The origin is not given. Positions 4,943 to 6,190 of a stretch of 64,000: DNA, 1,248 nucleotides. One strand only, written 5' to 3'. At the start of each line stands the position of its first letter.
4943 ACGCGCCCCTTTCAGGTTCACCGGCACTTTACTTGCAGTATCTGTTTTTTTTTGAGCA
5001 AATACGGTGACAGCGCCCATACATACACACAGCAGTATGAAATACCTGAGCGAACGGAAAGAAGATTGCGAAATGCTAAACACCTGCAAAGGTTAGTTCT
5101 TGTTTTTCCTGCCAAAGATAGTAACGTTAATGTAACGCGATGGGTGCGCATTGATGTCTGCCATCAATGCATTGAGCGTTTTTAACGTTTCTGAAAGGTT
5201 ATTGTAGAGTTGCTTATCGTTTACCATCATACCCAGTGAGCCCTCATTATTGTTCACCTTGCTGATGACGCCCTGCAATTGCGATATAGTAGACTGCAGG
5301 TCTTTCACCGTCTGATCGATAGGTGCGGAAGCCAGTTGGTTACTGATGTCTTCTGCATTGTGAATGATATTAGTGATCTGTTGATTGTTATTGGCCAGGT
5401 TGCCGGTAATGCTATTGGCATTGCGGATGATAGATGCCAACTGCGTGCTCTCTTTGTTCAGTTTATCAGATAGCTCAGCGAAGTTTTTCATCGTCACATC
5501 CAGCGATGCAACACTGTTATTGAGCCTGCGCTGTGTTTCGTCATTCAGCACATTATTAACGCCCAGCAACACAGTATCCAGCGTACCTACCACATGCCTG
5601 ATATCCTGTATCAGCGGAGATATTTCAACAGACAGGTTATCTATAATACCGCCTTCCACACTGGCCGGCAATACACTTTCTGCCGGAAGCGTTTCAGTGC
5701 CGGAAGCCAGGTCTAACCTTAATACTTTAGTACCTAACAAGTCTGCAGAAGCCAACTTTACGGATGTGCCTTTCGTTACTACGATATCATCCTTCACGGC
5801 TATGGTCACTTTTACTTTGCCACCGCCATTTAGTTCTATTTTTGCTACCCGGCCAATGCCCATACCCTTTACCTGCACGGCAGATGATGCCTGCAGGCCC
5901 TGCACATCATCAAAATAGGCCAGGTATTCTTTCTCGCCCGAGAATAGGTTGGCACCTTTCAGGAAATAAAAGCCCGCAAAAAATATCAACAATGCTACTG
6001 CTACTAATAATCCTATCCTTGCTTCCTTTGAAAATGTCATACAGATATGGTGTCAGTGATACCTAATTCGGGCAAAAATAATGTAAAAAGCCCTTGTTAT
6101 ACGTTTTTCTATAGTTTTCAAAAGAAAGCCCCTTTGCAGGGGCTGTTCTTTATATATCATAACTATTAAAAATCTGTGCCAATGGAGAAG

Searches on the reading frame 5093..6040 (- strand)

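Call 3: search_protein_families(library=pfam, proteins=[window:5093-6040:-])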
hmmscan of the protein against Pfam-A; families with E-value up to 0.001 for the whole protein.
window:5093-6040:- (315 aa): 1 family
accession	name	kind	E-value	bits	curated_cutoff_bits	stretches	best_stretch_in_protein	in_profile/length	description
PF02470.25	MlaD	-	5.5e-14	52.6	25.1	1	37-110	3-79/81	MlaD protein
